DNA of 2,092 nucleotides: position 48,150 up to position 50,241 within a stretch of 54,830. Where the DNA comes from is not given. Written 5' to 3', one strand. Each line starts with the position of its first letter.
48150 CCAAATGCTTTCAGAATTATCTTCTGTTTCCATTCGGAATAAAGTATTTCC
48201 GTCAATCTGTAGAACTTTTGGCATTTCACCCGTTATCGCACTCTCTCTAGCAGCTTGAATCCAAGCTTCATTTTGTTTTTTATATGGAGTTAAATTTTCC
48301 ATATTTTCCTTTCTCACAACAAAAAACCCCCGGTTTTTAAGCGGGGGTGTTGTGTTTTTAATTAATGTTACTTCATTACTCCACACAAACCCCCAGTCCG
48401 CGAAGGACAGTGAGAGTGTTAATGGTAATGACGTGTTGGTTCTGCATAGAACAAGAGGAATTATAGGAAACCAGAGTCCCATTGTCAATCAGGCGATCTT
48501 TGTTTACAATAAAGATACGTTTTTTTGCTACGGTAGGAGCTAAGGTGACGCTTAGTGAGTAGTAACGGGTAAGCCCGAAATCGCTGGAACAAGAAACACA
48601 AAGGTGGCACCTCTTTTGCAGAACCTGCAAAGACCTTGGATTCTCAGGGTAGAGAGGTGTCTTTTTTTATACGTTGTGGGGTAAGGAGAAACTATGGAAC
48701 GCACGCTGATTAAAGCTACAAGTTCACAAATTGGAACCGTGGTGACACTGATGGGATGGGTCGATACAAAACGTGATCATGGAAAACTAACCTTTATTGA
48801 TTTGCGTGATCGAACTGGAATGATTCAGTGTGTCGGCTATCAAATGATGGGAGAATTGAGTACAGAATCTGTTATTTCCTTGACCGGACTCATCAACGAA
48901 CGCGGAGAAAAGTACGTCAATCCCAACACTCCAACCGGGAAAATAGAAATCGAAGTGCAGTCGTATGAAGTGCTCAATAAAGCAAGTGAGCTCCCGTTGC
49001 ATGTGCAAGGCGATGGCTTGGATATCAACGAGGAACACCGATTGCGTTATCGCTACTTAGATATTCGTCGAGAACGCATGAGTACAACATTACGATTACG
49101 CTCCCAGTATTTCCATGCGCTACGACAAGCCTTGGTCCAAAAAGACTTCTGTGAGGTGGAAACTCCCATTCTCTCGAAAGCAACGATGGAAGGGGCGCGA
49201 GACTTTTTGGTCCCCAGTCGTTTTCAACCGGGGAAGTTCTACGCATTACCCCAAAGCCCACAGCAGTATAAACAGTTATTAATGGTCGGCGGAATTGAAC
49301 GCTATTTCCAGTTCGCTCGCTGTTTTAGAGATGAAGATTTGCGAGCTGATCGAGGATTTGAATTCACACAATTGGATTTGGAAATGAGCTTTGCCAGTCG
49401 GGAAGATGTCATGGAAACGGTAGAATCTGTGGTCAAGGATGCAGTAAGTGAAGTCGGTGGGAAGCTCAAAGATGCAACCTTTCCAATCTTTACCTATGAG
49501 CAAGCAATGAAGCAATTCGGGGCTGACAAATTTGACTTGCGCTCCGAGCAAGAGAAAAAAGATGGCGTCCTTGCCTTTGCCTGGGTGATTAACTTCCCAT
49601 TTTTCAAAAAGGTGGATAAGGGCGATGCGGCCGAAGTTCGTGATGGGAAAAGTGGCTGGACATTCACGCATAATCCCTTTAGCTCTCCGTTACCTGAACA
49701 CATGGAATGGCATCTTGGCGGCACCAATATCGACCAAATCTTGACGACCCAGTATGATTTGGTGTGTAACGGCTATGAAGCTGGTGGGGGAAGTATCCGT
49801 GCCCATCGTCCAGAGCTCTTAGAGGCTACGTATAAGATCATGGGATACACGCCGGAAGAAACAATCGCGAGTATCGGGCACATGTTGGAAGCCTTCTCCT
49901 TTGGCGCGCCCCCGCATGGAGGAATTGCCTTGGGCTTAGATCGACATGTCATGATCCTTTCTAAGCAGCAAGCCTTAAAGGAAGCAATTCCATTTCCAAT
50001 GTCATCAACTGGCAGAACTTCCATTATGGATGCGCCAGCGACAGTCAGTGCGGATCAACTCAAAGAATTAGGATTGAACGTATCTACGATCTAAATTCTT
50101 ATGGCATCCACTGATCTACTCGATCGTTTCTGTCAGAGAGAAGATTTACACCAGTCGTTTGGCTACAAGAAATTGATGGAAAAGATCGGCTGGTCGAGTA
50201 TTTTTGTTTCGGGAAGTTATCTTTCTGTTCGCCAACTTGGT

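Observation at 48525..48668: Asp T-box with an ultrashort stem I coupled to a transcription terminator in a CPR-like genome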

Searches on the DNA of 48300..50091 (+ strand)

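Call 4: search_rna_families(source=window, start=48300, end=48750, threshold=evalue, max_evalue=10, show_alignments=5)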
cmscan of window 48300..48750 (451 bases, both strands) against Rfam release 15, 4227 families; matches with E-value up to 10: 14.
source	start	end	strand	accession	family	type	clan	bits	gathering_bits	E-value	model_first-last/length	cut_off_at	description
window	48318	48379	-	RF02495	ohsC_RNA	Gene; antitoxin;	-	24.2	50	0.19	1-77/77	no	Oppression of Hydrophobic ORF by sRNA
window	48317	48440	-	RF00506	Thr_leader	Cis-reg; leader;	-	23.2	55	0.037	1-118/118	no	Threonine operon leader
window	48318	48431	-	RF00514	His_leader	Cis-reg; leader;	-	19.5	49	0.69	1-126/126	no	Histidine operon leader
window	48312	48385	-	RF02860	Arrc14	Gene; sRNA;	-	18.8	99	2.3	1-167/167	no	Actinobacillus sRNA 14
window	48314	48356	+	RF02495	ohsC_RNA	Gene; antitoxin;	-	18.6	50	2.8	31-77/77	no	Oppression of Hydrophobic ORF by sRNA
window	48312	48455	-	RF00121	MicC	Gene; sRNA;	-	18.2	90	3.4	1-123/123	no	MicC RNA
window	48320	48412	-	RF00513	Trp_leader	Cis-reg; leader;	-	17.5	41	0.61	1-100/100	no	Tryptophan operon leader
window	48300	48364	+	RF02362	Yfr10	Gene; sRNA;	-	16.8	43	7.9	14-78/78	5'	Cyanobacterial functional RNA 10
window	48417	48487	+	RF01186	SNORD127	Gene; snRNA; snoRNA; CD-box;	-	16.6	45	8.7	1-86/86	no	Small nucleolar RNA SNORD127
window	48598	48668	+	RF04157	MIR9486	Gene; miRNA;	-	15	100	3.7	1-119/119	no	MIR9486 microRNA precursor family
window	48683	48750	-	RF00689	MIR390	Gene; miRNA;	-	14.9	77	4.9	54-121/121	5'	MIR390 microRNA precursor family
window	48327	48350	+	RF00911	mir-672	Gene; miRNA;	-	14.4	97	6.4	1-81/81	no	mir-672 microRNA precursor family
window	48319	48417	-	RF02837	anti-hemB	Gene; sRNA;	-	13.7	49.5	1.5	1-81/81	no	Burkholderia RNA 7 (anti-hemB)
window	48343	48394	+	RF00659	mir-365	Gene; miRNA;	-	13.7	62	8.5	26-63/86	no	mir-365 microRNA precursor family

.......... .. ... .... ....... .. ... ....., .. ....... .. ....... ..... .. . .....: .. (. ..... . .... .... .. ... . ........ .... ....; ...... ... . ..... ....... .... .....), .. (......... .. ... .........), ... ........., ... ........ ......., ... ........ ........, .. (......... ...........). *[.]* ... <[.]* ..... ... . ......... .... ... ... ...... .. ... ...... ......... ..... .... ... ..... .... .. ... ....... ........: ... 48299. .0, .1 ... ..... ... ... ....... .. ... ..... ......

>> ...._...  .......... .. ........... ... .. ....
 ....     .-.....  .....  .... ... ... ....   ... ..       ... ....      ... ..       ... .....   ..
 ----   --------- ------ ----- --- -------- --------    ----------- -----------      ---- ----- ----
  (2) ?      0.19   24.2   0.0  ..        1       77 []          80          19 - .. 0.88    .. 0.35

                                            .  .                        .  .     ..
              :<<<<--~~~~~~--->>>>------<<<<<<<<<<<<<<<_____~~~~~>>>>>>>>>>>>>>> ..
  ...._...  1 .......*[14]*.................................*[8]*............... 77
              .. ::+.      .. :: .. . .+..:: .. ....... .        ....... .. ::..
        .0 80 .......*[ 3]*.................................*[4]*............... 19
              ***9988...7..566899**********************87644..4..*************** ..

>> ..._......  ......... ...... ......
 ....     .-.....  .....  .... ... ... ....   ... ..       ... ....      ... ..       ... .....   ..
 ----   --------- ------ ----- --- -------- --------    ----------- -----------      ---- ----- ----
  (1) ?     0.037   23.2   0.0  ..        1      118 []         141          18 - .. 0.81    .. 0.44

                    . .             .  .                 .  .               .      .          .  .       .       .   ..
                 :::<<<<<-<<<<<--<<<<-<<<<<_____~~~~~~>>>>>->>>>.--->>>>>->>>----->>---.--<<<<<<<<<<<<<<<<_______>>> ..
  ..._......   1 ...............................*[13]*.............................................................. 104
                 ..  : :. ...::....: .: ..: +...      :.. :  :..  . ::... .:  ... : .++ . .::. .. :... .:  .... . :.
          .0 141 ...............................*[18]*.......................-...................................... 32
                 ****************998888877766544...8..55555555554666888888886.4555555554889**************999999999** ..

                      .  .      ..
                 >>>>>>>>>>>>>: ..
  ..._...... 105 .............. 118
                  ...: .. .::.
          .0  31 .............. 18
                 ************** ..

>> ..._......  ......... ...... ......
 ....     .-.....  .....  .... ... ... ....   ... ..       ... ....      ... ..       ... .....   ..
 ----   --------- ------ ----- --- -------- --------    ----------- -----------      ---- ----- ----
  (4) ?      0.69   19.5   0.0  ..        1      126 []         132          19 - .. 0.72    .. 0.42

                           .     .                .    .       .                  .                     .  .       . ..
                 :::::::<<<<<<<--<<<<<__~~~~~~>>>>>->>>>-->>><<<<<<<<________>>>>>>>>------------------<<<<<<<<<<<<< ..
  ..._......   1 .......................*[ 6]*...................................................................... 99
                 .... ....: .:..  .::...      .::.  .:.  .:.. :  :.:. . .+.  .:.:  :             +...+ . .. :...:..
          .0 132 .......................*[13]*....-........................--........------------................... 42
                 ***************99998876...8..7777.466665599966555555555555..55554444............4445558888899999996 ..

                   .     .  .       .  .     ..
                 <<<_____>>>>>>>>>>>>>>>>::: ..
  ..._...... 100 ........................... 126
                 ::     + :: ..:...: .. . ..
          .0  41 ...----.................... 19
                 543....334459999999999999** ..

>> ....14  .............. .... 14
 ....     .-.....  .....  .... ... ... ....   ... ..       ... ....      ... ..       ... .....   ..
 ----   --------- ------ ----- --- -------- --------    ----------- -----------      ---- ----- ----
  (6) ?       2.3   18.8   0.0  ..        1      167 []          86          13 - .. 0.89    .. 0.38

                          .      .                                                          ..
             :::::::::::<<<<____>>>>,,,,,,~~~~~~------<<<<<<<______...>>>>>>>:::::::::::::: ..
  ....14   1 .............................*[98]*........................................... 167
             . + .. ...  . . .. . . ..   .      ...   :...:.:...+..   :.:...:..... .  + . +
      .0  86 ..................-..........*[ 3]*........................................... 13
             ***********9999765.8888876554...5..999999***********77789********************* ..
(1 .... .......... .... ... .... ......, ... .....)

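Call 22: search_rna_families(sources=[L002, L004, L006, L013, L017, L020, L024, L032, L045, L058, L074], threshold=gathering, show_alignments=0)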
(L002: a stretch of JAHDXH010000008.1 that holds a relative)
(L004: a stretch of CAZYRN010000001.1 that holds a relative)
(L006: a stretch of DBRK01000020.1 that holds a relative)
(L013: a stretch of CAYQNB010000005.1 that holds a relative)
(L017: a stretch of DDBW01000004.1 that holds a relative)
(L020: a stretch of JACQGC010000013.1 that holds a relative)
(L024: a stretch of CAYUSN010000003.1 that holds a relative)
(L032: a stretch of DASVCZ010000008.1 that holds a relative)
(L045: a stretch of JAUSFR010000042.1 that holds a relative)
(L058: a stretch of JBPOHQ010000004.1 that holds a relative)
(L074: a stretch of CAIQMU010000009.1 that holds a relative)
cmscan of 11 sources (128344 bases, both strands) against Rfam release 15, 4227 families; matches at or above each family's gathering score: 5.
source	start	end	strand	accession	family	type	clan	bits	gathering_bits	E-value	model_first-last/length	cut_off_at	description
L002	8996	9413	-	RF00023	tmRNA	Gene;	CL00001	96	47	7.2e-36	1-374/374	no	transfer-messenger RNA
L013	12522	12593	+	RF00005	tRNA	Gene; tRNA;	CL00001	62.4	29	7.6e-11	1-71/71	no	tRNA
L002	3292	3364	+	RF00005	tRNA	Gene; tRNA;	CL00001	61.7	29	1.2e-10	1-71/71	no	tRNA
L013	12691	12761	+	RF00005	tRNA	Gene; tRNA;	CL00001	61.5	29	1.4e-10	1-71/71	no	tRNA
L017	12890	12960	+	RF00005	tRNA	Gene; tRNA;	CL00001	58.9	29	7.1e-10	1-71/71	no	tRNA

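Call 23: search_rna_families(sources=[L045, L074, L032, L024, L020, L058], threshold=evalue, max_evalue=10, show_alignments=4)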
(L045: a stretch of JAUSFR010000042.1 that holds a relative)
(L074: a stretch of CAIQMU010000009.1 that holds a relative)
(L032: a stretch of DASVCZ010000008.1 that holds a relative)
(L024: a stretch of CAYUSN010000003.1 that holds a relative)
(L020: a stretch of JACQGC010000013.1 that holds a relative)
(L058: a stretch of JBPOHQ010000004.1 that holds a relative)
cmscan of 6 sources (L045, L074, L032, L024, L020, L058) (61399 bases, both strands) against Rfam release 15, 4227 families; matches with E-value up to 10: 11.
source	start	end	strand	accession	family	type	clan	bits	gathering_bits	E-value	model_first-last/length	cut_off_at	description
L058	5762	5930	+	RF00230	T-box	Cis-reg; leader;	-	31.3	93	0.0037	1-219/219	no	T-box leader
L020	5741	5934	+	RF00230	T-box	Cis-reg; leader;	-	31.2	93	0.0039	1-219/219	no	T-box leader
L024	5770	5917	+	RF00230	T-box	Cis-reg; leader;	-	28.9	93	0.015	1-219/219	no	T-box leader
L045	1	202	+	RF00230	T-box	Cis-reg; leader;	-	27.2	93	0.042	59-219/219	5'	T-box leader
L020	1221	1280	+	RF04140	mir-3118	Gene; miRNA;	-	24.5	89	2.3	1-76/76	no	mir-3118 microRNA precursor family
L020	1181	1317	-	RF04128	MIR8562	Gene; miRNA;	-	24.2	211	3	41-202/242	no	MIR8562 microRNA precursor family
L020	1208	1269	+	RF02590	Spy1186876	Gene; sRNA;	-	21.8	208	1.4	182-241/243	no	S. pyogenes small RNA 1186876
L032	3655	3794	+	RF02257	adapt33_3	Gene; lncRNA;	-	21.6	70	2.4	1-140/140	no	Adaptive response 33 conserved region 3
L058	3928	4009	+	RF01173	snoU105B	Gene; snRNA; snoRNA; CD-box;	CL00075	21.2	49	6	1-80/80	no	Small nucleolar RNA U105B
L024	11516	11575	-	RF01149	sR10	Gene; snRNA; snoRNA; CD-box;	-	18.2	45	3.3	1-54/54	no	Small nucleolar RNA sR10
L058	11611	11655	+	RF00032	Histone3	Cis-reg;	-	17.7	34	5.8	1-46/46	no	Histone 3' UTR stem-loop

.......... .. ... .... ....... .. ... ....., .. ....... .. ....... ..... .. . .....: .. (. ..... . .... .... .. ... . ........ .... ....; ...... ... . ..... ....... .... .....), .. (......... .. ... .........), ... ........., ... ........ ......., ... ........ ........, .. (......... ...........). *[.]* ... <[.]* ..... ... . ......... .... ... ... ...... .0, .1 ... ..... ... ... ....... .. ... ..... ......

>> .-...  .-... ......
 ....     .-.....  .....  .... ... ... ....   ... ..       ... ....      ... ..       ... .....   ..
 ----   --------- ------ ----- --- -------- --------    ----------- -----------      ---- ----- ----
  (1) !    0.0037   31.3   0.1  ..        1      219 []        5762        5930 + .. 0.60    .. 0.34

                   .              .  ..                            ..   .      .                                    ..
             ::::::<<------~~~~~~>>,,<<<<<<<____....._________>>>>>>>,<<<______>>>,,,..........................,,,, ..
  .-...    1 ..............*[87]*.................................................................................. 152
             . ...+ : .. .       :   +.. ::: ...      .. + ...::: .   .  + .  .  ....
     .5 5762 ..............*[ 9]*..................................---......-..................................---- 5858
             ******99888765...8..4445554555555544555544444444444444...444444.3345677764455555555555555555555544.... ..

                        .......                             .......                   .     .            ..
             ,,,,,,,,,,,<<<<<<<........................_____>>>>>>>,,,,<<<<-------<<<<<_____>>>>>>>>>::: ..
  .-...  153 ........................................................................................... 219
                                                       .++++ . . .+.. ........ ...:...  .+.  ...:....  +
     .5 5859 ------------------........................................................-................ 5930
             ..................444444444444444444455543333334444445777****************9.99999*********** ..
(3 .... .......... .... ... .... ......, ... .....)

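Call 72: build_rna_model(alignment_id=A5, structure=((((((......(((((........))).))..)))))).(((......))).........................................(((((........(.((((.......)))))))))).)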
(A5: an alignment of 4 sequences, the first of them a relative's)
Model R1 built from alignment A5 (4 sequences, 130 columns); structure: as given.
model positions 105; base pairs 24; branch points 2; effective number of sequences 1.25; information 0.59 bits per position. Calibrated on 0.2 Mb of random sequence (short: E-values are rough).
structure used (alignment columns):
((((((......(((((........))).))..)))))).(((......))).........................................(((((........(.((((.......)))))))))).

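Call 73: search_with_rna_model(model_id=R1, source=window, max_evalue=10, show_alignments=2)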
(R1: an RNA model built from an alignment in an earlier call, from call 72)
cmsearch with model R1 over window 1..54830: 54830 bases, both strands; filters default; matches with E-value up to 10: 1.
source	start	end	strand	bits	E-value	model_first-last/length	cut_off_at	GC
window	48526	48638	+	70.8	1.1e-16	1-105/105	no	0.5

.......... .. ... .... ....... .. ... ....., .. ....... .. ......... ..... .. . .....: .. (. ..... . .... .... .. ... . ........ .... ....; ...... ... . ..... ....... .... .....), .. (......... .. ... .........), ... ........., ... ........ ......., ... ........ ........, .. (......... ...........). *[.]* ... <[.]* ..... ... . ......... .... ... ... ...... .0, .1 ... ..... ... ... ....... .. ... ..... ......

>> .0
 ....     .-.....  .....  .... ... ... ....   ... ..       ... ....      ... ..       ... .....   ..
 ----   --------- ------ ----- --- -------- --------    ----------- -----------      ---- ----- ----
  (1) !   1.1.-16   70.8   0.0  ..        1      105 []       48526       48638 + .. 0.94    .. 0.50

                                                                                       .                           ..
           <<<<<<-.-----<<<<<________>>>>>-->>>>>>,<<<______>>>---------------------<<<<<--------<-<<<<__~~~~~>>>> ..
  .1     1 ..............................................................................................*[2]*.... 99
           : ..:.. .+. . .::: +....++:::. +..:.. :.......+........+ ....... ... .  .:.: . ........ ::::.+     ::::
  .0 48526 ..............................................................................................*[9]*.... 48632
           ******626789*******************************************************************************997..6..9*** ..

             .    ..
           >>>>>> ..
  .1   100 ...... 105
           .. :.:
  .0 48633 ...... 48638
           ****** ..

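Call 74: search_with_rna_model(model_id=R1, sources=[L001, L002, L003, L004, L005, L006, L007, L008, L009, L010, L011, L012, L013, L014, L015, L016, L017, L018, L019, L020, L021, L022, L023, L024, L025, L026, L027, L028, L029, L030, L031, L032, L033, L034, L035, L036, L037, L038, L039, L040, L041, L042, L043, L044, L045, L046, L047, L048, L049, L050, L051, L052, L053, L054, L055, L056, L057, L058, L059, L060, L061, L062, L063, L064, L065, L066, L067, L068, L069, L070, L071, L072, L073, L074, L075, L076, L077, L078, L079, L080, L081, L082, L083, L084, L085, L086, L087, L088, L089, L090, L091, L092, L093, L094, L095, L096, L097, L098, L099, L100], max_evalue=1)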
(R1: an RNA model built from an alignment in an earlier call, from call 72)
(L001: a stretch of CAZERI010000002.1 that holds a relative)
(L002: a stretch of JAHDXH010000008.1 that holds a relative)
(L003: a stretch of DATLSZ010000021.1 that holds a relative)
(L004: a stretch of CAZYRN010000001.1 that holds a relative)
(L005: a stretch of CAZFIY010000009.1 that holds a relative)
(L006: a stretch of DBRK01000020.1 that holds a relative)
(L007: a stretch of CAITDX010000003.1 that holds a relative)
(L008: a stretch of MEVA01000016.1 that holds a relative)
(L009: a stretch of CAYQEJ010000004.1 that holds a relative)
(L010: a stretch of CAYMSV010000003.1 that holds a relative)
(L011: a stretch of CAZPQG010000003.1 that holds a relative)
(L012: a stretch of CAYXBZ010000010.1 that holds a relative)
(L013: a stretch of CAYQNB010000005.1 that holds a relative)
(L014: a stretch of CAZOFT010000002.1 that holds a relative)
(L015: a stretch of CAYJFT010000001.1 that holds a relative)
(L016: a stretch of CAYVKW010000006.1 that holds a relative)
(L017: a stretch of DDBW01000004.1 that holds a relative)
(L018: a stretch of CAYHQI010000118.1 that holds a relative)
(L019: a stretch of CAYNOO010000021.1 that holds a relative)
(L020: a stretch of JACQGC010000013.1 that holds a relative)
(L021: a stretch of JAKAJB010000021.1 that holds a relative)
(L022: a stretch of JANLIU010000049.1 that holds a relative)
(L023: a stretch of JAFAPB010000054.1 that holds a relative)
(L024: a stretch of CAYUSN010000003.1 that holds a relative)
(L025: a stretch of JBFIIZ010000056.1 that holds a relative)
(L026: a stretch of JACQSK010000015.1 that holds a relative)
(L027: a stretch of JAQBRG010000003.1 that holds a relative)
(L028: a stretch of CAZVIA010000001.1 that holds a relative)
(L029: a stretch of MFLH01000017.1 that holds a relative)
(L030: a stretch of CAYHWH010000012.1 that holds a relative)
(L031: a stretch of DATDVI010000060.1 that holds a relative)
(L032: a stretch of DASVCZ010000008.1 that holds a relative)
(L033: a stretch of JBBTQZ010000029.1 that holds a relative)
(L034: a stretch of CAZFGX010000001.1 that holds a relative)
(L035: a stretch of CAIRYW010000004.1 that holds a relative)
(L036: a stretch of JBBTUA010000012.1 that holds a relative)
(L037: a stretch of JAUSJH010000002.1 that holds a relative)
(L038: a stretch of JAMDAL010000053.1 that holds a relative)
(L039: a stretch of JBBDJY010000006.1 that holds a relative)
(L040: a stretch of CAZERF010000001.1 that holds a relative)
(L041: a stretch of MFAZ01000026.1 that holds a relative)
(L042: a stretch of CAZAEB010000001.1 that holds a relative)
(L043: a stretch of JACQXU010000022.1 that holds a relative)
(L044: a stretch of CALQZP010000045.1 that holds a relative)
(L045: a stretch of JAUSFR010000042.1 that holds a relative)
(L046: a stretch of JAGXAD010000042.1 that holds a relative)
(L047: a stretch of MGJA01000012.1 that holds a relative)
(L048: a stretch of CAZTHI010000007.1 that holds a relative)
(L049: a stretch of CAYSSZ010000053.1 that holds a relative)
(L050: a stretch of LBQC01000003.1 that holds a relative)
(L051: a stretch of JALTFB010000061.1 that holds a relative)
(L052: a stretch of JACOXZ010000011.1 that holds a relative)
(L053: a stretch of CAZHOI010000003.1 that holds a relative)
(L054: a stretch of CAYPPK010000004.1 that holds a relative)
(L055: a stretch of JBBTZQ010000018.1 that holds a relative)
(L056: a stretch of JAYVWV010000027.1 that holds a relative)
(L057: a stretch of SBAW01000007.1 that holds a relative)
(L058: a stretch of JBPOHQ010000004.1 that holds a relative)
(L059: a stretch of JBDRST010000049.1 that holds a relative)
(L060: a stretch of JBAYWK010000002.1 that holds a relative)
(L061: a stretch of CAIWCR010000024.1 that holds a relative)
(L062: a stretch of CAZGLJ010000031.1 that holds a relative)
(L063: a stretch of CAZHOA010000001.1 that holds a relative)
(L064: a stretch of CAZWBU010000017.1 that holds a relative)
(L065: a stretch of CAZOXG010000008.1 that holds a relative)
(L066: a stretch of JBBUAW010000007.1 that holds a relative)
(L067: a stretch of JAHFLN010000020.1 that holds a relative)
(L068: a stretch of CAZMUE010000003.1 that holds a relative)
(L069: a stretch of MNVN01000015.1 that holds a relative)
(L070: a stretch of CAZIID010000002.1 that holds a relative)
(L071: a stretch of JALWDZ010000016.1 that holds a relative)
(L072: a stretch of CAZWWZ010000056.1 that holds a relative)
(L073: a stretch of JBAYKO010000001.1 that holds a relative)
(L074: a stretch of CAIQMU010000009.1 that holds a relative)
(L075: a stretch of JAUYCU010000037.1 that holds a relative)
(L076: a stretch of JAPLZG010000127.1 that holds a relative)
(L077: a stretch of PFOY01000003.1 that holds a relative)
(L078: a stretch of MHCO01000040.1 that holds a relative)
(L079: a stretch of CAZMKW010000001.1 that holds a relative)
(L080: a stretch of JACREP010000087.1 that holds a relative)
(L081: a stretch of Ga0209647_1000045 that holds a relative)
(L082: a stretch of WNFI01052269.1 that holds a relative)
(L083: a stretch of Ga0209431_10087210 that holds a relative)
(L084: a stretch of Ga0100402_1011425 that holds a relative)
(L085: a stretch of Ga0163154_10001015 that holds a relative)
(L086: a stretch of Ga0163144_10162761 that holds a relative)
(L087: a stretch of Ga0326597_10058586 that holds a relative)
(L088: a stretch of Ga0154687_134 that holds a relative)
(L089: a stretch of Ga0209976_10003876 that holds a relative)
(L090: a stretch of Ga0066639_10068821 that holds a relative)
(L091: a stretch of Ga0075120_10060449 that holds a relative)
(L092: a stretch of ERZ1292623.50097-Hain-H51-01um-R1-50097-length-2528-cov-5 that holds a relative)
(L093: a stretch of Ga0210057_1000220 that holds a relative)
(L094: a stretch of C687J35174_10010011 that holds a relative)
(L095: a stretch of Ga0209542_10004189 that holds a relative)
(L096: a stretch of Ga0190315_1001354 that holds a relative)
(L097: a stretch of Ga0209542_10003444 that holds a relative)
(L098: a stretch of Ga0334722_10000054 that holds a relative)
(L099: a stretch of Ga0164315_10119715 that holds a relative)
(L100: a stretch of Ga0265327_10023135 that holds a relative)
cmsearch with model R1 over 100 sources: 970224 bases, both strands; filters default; matches with E-value up to 1: 10.
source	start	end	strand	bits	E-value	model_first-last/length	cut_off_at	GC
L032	1723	1804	+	38.8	3.1e-07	1-105/105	no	0.57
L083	51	172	+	38.2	4.5e-07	1-105/105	no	0.54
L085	2795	2906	+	34.7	3.3e-06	1-105/105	no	0.49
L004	5855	5940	+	32.6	1.1e-05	1-105/105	no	0.47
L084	75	182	+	30.8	3.3e-05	1-105/105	no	0.47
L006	5729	5834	+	30.3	4.4e-05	1-105/105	no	0.63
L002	5848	5943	+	29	9.5e-05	1-105/105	no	0.46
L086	141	243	+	19.4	0.027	1-105/105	no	0.46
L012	3926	4024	-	19.3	0.029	1-105/105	no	0.33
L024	5830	5914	+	15.8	0.22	1-105/105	no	0.61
